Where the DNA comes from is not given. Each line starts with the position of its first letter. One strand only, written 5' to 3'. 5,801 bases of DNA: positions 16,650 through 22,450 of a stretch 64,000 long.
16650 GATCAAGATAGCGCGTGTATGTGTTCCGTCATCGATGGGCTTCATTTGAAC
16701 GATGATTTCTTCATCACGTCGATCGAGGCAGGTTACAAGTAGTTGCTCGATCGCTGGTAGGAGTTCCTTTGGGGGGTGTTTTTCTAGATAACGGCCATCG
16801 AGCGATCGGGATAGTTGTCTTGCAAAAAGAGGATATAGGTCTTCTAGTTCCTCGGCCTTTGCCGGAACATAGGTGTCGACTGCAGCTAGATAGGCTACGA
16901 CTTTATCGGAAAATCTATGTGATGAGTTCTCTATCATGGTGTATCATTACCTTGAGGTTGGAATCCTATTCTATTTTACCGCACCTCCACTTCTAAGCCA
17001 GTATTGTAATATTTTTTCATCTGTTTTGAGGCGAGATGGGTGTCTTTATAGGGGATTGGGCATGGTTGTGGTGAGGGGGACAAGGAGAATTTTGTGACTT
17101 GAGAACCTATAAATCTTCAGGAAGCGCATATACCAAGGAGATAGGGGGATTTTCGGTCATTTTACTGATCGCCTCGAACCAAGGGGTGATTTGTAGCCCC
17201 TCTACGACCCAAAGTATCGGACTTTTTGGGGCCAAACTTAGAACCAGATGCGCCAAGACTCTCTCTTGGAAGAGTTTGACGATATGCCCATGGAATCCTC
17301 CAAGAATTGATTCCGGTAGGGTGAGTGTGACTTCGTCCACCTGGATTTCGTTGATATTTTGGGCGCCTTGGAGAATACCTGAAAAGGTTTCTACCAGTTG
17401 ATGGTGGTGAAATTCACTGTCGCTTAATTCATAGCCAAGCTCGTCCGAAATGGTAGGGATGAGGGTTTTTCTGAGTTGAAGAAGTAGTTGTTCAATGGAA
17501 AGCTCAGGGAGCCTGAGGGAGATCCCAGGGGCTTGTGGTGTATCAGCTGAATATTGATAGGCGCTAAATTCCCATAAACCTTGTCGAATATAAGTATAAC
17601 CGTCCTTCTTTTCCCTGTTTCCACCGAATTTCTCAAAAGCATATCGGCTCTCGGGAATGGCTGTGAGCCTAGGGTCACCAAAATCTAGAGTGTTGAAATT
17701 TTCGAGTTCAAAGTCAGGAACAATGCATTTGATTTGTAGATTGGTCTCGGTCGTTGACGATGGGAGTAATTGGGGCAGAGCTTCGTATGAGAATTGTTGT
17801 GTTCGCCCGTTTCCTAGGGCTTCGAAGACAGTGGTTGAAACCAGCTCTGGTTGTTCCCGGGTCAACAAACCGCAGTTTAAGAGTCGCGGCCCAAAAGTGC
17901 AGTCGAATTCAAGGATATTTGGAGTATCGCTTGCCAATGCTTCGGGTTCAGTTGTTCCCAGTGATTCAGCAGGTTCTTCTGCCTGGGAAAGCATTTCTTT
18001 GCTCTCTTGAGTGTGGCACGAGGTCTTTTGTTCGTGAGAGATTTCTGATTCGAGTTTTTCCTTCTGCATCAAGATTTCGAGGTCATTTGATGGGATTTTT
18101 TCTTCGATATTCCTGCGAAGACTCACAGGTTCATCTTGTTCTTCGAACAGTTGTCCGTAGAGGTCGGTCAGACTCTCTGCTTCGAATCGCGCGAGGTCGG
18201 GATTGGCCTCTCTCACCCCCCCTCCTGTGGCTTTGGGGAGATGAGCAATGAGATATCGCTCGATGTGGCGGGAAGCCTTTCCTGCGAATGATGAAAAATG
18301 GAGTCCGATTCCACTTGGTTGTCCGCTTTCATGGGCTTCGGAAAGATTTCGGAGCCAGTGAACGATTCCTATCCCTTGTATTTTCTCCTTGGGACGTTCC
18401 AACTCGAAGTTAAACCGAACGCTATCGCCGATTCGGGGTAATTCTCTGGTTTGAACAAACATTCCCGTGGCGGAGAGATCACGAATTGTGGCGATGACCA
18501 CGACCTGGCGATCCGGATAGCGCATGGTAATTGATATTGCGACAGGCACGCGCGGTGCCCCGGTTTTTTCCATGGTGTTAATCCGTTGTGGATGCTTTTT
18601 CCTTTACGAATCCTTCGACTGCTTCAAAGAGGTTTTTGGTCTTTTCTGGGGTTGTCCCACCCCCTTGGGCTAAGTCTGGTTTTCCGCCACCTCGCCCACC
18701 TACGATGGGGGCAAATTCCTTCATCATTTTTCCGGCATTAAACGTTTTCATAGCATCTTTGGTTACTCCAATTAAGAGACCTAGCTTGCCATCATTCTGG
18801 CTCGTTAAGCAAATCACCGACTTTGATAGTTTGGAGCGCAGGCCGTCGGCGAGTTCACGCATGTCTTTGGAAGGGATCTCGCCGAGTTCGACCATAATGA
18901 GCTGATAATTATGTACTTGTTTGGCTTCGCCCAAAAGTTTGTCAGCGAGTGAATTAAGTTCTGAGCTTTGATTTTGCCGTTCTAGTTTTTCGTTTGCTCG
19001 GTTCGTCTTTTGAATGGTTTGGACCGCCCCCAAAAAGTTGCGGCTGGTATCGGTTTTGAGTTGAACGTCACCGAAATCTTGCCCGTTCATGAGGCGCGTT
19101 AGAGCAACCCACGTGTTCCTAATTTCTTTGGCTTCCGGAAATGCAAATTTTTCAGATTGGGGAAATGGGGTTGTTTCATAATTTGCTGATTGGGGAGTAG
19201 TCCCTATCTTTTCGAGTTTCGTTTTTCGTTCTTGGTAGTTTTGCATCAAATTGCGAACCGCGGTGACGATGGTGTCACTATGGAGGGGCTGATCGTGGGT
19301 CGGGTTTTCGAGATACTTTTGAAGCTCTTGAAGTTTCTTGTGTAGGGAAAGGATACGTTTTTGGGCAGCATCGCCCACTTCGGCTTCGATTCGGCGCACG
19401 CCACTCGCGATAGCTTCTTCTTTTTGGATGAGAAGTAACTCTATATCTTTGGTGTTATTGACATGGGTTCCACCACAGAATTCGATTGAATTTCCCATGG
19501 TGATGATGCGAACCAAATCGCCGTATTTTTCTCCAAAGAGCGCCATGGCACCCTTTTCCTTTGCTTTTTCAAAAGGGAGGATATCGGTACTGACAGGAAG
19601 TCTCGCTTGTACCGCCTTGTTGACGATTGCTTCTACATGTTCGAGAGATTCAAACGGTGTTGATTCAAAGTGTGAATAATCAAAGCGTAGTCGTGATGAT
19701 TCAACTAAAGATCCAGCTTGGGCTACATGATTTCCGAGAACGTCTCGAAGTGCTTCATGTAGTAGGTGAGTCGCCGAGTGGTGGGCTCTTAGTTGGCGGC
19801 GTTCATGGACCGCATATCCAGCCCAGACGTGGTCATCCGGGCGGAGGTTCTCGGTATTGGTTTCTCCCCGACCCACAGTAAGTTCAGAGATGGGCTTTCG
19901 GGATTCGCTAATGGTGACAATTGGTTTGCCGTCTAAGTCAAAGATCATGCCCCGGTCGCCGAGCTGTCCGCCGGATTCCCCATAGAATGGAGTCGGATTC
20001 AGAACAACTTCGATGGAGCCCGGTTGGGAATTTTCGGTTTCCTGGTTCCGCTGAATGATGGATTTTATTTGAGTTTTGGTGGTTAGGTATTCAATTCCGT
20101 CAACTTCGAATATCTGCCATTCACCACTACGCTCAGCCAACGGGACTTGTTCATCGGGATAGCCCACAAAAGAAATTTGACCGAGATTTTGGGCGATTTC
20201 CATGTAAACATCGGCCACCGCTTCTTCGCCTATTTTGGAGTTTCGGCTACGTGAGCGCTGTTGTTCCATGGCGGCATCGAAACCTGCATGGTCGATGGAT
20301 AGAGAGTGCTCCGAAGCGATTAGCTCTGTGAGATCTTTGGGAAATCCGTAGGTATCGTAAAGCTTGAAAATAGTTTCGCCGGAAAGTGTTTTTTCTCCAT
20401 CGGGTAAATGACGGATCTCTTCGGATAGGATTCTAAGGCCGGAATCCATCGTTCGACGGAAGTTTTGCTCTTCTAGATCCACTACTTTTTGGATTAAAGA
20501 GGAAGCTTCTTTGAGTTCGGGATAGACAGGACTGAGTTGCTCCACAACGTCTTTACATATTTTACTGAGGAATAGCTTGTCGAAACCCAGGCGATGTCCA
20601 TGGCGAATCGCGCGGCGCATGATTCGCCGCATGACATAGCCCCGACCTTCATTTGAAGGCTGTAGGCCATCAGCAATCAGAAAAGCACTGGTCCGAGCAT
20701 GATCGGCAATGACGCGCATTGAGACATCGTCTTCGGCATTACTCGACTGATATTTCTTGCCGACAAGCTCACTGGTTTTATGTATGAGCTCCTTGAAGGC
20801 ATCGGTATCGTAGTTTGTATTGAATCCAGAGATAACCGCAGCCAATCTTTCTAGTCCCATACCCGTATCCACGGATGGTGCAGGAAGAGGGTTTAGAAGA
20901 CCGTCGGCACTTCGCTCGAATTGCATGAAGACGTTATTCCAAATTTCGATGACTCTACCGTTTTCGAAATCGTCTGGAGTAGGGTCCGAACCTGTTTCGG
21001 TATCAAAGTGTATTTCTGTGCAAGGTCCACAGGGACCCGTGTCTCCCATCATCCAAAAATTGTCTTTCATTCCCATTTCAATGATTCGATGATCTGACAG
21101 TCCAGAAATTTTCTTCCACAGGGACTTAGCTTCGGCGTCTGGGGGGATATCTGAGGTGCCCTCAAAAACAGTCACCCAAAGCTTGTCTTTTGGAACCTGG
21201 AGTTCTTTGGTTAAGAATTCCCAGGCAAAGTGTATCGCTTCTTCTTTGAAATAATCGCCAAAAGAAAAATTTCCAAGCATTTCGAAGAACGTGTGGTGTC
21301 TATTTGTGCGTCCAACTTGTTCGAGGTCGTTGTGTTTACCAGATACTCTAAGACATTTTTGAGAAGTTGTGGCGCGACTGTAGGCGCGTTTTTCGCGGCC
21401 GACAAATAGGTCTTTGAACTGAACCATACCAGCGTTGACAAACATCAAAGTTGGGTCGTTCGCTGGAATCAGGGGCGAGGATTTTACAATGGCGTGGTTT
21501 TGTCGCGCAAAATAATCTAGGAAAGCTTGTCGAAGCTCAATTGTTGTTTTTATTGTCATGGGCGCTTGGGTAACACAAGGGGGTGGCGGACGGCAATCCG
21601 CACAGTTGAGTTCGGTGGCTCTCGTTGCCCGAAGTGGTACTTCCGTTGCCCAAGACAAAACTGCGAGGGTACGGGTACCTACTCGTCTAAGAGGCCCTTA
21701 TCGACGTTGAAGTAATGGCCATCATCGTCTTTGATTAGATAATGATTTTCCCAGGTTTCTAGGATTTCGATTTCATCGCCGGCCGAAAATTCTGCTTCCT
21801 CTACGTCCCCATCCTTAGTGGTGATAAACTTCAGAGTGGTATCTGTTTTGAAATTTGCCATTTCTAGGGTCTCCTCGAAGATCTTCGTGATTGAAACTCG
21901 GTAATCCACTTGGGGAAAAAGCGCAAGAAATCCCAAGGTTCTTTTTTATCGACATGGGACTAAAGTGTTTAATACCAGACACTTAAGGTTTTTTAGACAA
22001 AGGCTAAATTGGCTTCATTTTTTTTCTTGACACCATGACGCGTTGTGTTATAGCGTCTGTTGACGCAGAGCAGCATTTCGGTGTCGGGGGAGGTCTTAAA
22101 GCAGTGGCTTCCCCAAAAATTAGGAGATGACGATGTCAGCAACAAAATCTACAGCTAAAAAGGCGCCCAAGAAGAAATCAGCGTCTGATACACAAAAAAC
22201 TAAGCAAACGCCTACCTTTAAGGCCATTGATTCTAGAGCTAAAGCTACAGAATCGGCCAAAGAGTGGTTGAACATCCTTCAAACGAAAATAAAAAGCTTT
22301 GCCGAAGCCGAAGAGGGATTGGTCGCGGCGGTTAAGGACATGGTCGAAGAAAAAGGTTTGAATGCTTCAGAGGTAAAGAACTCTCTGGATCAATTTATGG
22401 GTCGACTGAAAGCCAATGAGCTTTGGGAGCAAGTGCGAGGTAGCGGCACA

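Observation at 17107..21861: Co-oriented small ORF - alaS - PilZ protein, with alaS stop overlapping the PilZ start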

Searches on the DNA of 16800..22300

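Call 17: search_rna_families(source=window, start=16800, end=22300, threshold=evalue, max_evalue=1)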
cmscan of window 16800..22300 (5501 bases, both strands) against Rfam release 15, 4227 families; matches with E-value up to 1: 0.
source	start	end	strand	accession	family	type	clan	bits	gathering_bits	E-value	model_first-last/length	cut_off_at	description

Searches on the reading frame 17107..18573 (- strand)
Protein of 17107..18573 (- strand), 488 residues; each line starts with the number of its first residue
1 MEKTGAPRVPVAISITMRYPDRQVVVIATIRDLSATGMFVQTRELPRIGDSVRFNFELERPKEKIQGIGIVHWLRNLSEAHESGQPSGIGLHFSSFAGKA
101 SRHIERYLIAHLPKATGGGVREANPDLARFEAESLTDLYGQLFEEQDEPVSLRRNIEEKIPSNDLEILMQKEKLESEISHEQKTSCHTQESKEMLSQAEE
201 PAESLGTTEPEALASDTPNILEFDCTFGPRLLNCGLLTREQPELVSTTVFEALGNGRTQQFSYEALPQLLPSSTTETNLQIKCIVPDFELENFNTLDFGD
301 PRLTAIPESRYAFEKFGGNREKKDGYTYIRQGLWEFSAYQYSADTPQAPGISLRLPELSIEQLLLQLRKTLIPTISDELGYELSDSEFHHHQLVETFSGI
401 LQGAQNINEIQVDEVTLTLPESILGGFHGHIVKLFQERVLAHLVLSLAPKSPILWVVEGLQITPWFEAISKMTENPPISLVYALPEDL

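Call 6: search_protein_families(library=pfam, proteins=[window:17107-18573:-], max_evalue=0.1)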
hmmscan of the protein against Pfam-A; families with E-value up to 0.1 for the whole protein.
window:17107-18573:- (488 aa): 1 family
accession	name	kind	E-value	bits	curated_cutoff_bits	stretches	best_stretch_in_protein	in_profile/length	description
PF07238.19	PilZ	-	4.7e-12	46.6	22.5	1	6-109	5-101/102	PilZ domain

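Call 7: search_protein_families(library=ncbifam, proteins=[window:17107-18573:-], max_evalue=0.1)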
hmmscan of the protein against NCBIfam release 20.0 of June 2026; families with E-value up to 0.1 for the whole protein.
window:17107-18573:- (488 aa): 1 family
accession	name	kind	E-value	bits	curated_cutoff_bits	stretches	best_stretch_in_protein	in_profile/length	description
TIGR02266.1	gmx_TIGR02266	paralog_domain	8.8e-13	48.3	68.7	1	11-108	2-95/96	TIGR02266 family protein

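Call 8: find_homologous_proteins(query=window:17107-18573:-, max_evalue=0.001)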
Query window:17107-18573:- (488 aa): 1 proteins with E <= 0.001 among 8000 candidates.
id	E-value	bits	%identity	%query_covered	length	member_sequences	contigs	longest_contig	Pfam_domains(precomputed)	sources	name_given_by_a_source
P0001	0.0e+0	1095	100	100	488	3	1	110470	PF07238.20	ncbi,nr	ncbi:MAG: PilZ domain-containing protein [Myxococcota bacterium]|nr:PilZ domain-containing protein [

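Call 9: find_encoding_contigs(protein=window:17107-18573:-, flank=10000, max_places=6)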
Protein window:17107-18573:- (488 aa): no gene with exactly this product is on record in the collection.

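Call 41: predict_structure(protein=window:17110-18573:-)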
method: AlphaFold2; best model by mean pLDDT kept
length: 488 residues; sequences in the alignment: 1
mean_pLDDT: 36.6   pTM: 0.25
mean pLDDT of the five models: 36.6, 30.7, 29.6, 27.8, 27.5
residues with pLDDT >= 90: 0; 70-90: 0; 50-70: 55; < 50: 433
segments of 3 or more residues with pLDDT < 50: 1-218, 228-231, 251-257, 288-296, 305-488
pLDDT, mean of each block of 10 residues (from residue 1): 30 31 31 29 29 33 30 32 33 31 30 32 36 36 35 39 41 45 36 35 32 41 53 54 52 49 53 50 50 44 48 32 29 26 26 31 44 41 40 38 30 28 30 38 36 31 34 33 27
secondary structure, 60 per line:
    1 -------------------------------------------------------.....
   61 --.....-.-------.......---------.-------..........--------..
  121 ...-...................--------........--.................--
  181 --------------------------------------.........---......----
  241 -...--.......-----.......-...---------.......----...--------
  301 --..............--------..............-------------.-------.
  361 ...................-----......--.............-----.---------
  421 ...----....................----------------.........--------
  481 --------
elements in order: E56-60 E63-67 H77-83 H101-110 H119-123 H125-143 H152-159 H162-178 E219-227 E231-236 H247-253 E259-262 E279-285 E303-307 H308-316 H325-338 H360-379 H385-390 H393-405 H428-447 H464-472

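Call 43: search_protein_families(library=pfam, alignment_id=A3, max_evalue=1)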
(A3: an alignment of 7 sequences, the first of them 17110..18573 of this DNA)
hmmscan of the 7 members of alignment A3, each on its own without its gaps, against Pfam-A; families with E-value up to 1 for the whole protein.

A. member 1, window:17110-18573:- (488 aa): 1 family
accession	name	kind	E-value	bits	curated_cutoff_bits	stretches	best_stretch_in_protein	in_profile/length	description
PF07238.19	PilZ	-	4.7e-12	46.6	22.5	1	6-109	5-101/102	PilZ domain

B. families by the number of members that match (of 7 scanned): 6 families
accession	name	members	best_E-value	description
PF07238.19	PilZ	7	2.8e-12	PilZ domain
PF06723.19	MreB_Mbl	1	0.0015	MreB/Mbl protein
PF05696.16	DUF826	1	0.031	Protein of unknown function (DUF826)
PF08649.15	DASH_Dad1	1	0.19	DASH complex subunit Dad1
PF02184.22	HAT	1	0.27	HAT (Half-A-TPR) repeat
PF06213.17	CobT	1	0.75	Cobalamin biosynthesis protein CobT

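Call 81: list_cluster_members(proteins=[window:17110-18573:-, L093:3791-5389:+, L094:9325-10944:+, L095:10201-11946:+, L096:9997-11727:+, L097:8710-10476:+, L098:10785-12716:+])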
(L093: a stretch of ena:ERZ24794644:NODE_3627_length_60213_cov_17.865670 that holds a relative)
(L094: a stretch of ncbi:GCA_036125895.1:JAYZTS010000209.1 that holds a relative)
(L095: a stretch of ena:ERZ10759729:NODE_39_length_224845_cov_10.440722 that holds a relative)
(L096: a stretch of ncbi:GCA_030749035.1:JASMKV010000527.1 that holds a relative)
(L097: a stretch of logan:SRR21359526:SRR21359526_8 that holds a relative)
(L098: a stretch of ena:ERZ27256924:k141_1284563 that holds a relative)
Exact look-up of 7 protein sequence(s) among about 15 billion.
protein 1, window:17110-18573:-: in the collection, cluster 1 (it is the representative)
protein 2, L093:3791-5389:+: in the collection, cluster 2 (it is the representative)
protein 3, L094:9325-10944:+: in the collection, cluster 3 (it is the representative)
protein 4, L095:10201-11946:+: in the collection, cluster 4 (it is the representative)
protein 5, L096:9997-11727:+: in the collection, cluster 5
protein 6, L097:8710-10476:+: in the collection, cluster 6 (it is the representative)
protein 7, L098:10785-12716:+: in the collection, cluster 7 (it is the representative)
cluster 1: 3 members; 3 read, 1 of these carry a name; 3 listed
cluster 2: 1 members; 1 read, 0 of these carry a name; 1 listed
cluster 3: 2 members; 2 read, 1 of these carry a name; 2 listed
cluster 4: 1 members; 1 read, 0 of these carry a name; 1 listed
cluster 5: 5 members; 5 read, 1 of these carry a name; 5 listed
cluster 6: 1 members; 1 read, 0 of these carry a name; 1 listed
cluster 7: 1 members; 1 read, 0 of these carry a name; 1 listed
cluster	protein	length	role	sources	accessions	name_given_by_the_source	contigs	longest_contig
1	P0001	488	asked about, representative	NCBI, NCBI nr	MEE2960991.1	MAG: PilZ domain-containing protein [Myxococcota bacterium] | PilZ domain-containing protein [Myxococcota bacterium]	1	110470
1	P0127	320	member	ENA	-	-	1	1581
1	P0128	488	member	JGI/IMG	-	-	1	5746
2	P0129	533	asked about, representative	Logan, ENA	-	-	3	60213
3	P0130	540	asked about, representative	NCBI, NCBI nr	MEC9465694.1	MAG: PilZ domain-containing protein [Myxococcota bacterium] | PilZ domain-containing protein [Myxococcota bacterium]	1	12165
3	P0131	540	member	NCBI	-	-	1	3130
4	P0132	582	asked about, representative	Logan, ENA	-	-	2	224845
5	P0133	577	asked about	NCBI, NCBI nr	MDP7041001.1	MAG: hypothetical protein QGI45_17725 [Myxococcota bacterium] | hypothetical protein [Myxococcota bacterium]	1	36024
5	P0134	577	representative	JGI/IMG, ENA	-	-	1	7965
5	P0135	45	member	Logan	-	-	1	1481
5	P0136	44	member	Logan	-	-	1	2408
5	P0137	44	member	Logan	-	-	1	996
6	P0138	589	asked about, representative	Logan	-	-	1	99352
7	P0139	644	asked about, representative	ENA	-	-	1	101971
